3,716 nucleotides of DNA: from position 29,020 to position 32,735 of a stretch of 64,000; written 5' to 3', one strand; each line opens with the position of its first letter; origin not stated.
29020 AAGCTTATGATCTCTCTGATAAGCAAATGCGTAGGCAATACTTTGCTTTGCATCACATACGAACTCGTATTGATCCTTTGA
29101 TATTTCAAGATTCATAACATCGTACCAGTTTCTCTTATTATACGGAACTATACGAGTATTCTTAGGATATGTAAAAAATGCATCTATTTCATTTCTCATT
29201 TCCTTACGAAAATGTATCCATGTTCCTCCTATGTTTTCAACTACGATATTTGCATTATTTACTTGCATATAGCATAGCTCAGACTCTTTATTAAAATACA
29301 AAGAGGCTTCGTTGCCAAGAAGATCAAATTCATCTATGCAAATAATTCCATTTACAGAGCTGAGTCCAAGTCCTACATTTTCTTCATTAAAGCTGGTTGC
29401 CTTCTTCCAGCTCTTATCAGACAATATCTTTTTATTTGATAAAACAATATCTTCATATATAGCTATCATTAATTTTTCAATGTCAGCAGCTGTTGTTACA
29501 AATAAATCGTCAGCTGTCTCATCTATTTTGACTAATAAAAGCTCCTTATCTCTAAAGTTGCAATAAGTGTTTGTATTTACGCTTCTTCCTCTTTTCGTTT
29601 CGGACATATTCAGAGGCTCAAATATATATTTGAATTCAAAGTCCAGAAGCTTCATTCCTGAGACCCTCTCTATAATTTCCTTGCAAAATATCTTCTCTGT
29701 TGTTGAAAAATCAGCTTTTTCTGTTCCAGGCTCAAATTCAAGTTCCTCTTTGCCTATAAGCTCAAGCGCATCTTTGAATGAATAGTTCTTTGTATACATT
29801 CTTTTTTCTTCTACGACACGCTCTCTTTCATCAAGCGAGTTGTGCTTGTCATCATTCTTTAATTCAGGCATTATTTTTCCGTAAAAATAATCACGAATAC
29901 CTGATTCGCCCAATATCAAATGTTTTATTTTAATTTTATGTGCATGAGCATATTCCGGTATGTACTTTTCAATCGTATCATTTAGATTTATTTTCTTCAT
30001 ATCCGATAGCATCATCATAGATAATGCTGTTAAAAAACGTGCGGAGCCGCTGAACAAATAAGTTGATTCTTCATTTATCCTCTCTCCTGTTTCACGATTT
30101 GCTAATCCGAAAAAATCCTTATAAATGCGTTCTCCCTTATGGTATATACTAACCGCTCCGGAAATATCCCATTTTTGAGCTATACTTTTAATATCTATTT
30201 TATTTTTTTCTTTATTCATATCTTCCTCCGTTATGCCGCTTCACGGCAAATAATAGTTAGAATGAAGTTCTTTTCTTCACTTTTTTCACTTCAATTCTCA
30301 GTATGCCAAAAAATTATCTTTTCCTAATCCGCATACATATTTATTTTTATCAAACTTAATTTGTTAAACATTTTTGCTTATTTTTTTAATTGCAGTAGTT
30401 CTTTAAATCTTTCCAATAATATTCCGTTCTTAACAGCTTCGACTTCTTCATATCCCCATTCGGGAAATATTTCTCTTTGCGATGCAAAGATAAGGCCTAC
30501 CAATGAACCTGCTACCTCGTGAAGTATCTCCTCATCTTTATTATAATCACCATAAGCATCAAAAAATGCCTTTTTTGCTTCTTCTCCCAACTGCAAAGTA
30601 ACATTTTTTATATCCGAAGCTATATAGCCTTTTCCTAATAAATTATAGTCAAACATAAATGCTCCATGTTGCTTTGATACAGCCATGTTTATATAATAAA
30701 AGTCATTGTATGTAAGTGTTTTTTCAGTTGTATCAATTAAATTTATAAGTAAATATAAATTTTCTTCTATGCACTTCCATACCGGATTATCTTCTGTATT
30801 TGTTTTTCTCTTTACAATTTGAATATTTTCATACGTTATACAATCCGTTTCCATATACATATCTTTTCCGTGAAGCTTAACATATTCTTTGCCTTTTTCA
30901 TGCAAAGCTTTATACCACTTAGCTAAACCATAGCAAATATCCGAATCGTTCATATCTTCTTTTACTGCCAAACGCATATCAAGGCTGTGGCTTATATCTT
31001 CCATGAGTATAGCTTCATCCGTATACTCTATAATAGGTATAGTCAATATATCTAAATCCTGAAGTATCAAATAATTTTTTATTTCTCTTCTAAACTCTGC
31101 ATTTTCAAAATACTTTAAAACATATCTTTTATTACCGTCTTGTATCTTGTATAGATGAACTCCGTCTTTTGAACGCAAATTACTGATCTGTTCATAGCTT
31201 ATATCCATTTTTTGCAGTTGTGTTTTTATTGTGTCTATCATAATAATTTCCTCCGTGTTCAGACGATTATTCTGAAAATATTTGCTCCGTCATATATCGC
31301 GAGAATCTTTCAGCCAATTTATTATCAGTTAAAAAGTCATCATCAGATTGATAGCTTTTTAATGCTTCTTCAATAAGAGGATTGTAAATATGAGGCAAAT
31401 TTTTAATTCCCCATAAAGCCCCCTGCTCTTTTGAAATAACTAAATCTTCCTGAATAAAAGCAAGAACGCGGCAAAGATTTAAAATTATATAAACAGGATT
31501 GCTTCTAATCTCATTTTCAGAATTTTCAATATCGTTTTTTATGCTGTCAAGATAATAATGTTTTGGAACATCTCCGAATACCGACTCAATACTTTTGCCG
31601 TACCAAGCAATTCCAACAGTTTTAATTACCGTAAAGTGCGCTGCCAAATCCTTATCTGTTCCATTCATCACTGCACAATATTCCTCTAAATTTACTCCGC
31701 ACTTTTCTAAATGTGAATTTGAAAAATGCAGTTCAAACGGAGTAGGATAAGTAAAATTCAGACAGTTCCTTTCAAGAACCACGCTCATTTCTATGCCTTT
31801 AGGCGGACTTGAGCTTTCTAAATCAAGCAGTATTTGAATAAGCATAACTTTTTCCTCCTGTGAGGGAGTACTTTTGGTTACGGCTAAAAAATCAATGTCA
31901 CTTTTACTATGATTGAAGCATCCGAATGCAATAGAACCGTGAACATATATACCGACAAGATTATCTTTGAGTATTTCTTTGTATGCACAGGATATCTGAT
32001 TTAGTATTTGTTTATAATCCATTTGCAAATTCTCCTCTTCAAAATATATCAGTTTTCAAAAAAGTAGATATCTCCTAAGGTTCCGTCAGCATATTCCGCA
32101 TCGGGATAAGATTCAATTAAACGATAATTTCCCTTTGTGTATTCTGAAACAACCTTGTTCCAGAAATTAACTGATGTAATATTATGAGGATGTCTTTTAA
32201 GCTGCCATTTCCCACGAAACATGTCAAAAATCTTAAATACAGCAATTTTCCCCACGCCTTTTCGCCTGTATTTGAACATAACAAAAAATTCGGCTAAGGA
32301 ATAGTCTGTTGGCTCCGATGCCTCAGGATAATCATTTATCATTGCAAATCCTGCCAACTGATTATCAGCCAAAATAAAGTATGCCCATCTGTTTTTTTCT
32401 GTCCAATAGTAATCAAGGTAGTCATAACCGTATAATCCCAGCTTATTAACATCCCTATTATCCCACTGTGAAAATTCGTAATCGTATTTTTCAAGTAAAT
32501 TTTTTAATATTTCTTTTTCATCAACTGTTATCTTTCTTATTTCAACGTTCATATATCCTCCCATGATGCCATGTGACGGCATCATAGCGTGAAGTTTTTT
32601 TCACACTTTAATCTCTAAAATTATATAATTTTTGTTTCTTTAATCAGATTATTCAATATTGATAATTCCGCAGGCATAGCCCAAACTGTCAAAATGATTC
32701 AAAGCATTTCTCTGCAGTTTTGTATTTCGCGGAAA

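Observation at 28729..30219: Beta-lactamase-fold/GNAT fusion protein with a non-canonical SxxK site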

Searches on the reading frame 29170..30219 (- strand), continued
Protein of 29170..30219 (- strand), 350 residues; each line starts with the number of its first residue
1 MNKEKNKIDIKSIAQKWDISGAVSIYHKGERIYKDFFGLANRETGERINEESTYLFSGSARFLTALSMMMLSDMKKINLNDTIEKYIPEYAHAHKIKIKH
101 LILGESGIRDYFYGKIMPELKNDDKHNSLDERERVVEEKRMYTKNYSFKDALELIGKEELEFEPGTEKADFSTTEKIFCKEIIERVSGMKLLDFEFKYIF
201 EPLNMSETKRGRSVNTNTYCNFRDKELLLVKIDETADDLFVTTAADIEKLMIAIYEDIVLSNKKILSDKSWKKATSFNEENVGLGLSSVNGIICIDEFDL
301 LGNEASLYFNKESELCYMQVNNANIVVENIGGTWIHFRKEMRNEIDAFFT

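Call 62: find_homologous_proteins(query=P0177, max_evalue=1e-10)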
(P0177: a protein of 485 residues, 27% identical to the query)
Query P0177 (485 aa): 317 proteins with E <= 1e-10 among 7690 candidates; the best 120 are listed.
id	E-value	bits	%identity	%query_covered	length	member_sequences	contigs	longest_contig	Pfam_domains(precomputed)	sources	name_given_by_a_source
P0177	0.0e+0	1126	100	100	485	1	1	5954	PF13302.14,PF13508.14,PF00583.32,PF00144.30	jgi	jgi:CubicO group peptidase (beta-lactamase class C family)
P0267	1.9e-240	817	70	100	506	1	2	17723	PF13302.14,PF13508.14,PF00583.32,PF00144.30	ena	-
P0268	3.3e-194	664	82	70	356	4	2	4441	PF00144.30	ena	-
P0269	2.6e-141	490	48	99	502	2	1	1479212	PF13673.14,PF13302.14,PF13508.14,PF00583.32,PF00144.30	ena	-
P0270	5.4e-141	489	47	98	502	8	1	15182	PF13673.14,PF13302.14,PF13508.14,PF00583.32,PF00144.30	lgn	-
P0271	4.1e-110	387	57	63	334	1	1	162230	PF00144.30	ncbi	-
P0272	5.5e-103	363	54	62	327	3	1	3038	PF00144.30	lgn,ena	-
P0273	2.7e-101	358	53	62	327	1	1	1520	PF00144.30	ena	-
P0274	3.1e-101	358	50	66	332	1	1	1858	PF00144.30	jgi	-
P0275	2.5e-99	351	53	63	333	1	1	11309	PF00144.30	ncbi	-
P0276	1.0e-96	343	52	63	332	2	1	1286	PF00144.30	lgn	-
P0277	2.9e-95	338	50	65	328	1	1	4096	PF00144.30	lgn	-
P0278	4.0e-95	338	51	65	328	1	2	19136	PF00144.30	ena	-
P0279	9.2e-94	333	50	63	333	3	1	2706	PF00144.30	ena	-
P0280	1.2e-93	333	50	66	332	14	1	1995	PF00144.30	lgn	-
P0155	3.8e-90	321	50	64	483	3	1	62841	PF00144.30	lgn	-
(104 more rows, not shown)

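Call 64: find_encoding_contigs(protein=P0269, flank=7000, max_places=2)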
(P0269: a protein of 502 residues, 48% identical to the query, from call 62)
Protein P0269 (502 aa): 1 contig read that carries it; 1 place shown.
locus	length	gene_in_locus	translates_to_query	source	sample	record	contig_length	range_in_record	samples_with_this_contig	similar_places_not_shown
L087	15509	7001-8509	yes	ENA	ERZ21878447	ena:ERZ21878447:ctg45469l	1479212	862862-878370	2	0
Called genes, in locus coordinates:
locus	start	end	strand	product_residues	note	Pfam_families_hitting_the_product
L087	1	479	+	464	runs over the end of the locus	PF08245:Mur_ligase_M, PF08353:MurT_C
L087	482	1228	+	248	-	PF07685:GATase_3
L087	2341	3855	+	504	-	PF00199:Catalase, PF06628:Catalase-rel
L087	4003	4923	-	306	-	PF01544:CorA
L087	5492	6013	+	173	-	PF02452:PemK_toxin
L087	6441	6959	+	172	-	PF04229:GrpB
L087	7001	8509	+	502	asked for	PF00144:Beta-lactamase, PF00583:Acetyltransf_1, PF13302:Acetyltransf_3, PF13673:Acetyltransf_10, PF13508:Acetyltransf_7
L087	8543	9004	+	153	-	PF13302:Acetyltransf_3 (weak), PF00583:Acetyltransf_1, PF13673:Acetyltransf_10 (weak), PF13508:Acetyltransf_7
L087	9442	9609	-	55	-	-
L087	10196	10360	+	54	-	-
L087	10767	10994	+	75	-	PF00665:rve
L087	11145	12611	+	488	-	PF22483:Mu-transpos_C_2 (weak)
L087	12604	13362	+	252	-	PF01695:IstB_IS21, PF00308:Bac_DnaA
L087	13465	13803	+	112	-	PF00665:rve, PF13683:rve_3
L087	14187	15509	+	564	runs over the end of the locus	PF00069:Pkinase, PF07714:PK_Tyr_Ser-Thr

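Call 65: find_encoding_contigs(protein=P0267, flank=7000, max_places=2)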
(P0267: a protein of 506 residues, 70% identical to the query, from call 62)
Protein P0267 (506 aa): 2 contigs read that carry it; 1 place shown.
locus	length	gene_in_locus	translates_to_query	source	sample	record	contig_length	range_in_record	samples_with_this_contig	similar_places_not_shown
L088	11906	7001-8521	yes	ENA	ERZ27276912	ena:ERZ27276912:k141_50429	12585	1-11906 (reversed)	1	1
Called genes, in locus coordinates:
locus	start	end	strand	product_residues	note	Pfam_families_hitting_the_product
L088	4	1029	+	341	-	PF00005:ABC_tran, PF02463:SMC_N (weak), PF13304:AAA_21, PF08352:oligo_HPY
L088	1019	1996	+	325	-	PF02463:SMC_N (faint), PF00005:ABC_tran, PF08352:oligo_HPY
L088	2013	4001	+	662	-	PF14871:GHL6, PF08532:Glyco_hydro_42M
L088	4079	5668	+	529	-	PF00496:SBP_bac_5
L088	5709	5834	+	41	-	-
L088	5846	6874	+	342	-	PF00356:LacI, PF00532:Peripla_BP_1, PF13407:Peripla_BP_4, PF13377:Peripla_BP_3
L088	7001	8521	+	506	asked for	PF00144:Beta-lactamase, PF00583:Acetyltransf_1, PF13302:Acetyltransf_3 (weak), PF13508:Acetyltransf_7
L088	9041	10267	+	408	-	PF06826:Asp-Al_Ex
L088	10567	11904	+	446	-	?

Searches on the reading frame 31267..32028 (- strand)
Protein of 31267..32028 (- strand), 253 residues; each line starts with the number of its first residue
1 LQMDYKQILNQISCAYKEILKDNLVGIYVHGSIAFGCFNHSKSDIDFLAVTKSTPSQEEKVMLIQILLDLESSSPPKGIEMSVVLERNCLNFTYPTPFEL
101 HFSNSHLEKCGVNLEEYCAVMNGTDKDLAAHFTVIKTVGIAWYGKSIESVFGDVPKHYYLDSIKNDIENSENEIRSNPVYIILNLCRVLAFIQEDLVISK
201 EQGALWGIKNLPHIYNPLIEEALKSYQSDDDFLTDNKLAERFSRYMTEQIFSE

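Call 3: search_protein_families(library=pfam, proteins=[window:31267-32028:-], max_evalue=0.01)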
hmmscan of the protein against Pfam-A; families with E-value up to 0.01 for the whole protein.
window:31267-32028:- (253 aa): 3 families
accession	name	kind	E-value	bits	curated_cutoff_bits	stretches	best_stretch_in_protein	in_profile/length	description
PF13427.11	AadA_C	-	8.3e-29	100.3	22.2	1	149-248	1-102/103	Aminoglycoside adenylyltransferase, C-terminal domain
PF18765.7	Polbeta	-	0.00019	22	26.9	1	18-70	5-58/93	Polymerase beta, Nucleotidyltransferase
PF01909.29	NTP_transf_2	-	0.00022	22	21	1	16-68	4-62/93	Nucleotidyltransferase domain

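Call 4: search_protein_families(library=ncbifam, proteins=[window:31267-32028:-], max_evalue=0.01)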
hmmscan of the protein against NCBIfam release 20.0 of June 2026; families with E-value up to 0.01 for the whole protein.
window:31267-32028:- (253 aa): 12 families
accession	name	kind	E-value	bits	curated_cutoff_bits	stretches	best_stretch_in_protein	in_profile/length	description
NF012212.1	ANT_9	subfamily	4.6e-24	85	340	1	9-250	6-248/249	aminoglycoside nucleotidyltransferase ANT(9)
NF010309.0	PRK13746.1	subfamily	8e-23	81.1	193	1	7-250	8-257/263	aminoglycoside adenylyltransferase family protein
NF012157.0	ANT_3pp_I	equivalog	3.2e-18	66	375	1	10-250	5-251/256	AadA family aminoglycoside 3''-O-nucleotidyltransferase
NF033127.1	ANT_3pp_AadA3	exception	3.9e-12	46.2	595.5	1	15-247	14-249/258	ANT(3'')-Ia family aminoglycoside nucleotidyltransferase AadA3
NF012135.0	ANT_3pp_9_crypt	exception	6.2e-12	45.6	560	1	18-226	22-231/262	cryptic aminoglycoside nucleotidyltransferase ANT(3'')/ANT(9)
NF053581.1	ANT_3pp_Ic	exception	8.8e-12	45.1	545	1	6-226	10-231/265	aminoglycoside nucleotidyltransferase ANT(3'')-Ic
NF033126.1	ANT_3pp_AadA1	exception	1.4e-11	44.5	587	1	17-247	16-249/258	ANT(3'')-Ia family aminoglycoside nucleotidyltransferase AadA1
NF033220.1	ANT_3pp_II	equivalog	3.3e-11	43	400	1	9-228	7-225/258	ANT(3'')-II family aminoglycoside nucleotidyltransferase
NF045972.1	ANT_3pp_I_Serra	equivalog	1.6e-10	41.2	500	1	6-250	9-256/261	ANT(3'')-I family aminoglycoside adenylyltransferase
NF045909.1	ANT_9_Ic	equivalog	6e-06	25.7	505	1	16-210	19-213/259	aminoglycoside nucleotidyltransferase ANT(9)-Ic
NF051468.1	ANT_AadA37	exception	1.4e-05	24.3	550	1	15-234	22-243/265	ANT(3'')-I family aminoglycoside nucleotidyltransferase AadA37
NF005808.0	PRK07668.1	subfamily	0.009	15.5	232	0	144-187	45-87/254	hypothetical protein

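Call 58: search_protein_families(library=padloc, proteins=[window:31267-32028:-], max_evalue=0.001)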
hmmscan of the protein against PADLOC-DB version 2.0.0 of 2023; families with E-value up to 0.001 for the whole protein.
window:31267-32028:- (253 aa): 1 family
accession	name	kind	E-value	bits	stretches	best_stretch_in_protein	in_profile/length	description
PDLC04903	PDC-S09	-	6e-07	27.7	1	3-70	5-72/108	-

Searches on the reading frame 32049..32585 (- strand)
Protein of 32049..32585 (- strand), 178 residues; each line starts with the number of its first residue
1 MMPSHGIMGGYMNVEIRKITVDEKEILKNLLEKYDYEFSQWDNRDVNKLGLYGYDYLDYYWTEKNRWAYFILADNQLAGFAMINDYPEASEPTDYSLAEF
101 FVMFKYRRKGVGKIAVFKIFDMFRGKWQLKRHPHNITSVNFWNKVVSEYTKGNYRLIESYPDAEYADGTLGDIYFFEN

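Call 3: search_protein_families(library=pfam, proteins=[window:32049-32585:-], max_evalue=0.01)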
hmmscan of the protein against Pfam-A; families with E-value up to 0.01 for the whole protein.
window:32049-32585:- (178 aa): 3 families
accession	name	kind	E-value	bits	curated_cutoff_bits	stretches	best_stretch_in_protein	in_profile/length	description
PF00583.31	Acetyltransf_1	-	1.1e-08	35.8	20.7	1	55-144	22-113/116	Acetyltransferase (GNAT) family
PF07153.16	Marek_SORF3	-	0.00016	21.5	25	1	115-158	6-47/290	Marek's disease-like virus SORF3 protein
PF13508.13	Acetyltransf_7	-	0.0079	17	27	0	69-114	5-48/84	Acetyltransferase (GNAT) domain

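Call 4: search_protein_families(library=ncbifam, proteins=[window:32049-32585:-], max_evalue=0.01)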
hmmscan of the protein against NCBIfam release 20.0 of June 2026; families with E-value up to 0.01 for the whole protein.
window:32049-32585:- (178 aa): 3 families
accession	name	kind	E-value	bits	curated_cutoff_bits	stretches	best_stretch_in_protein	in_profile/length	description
NF033693.0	AAC_6p_Ie_fam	exception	0.002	18.3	340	1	85-177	87-176/179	AAC(6')-Ie family aminoglycoside N-acetyltransferase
NF000507.1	AAC_6p_Ie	exception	0.0025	17.8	450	1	86-177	88-176/201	aminoglycoside N-acetyltransferase AAC(6')-Ie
NF053587.1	SpmdActasePaiA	equivalog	0.0039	17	250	1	12-123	1-119/172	spermidine/spermine N(1)-acetyltransferase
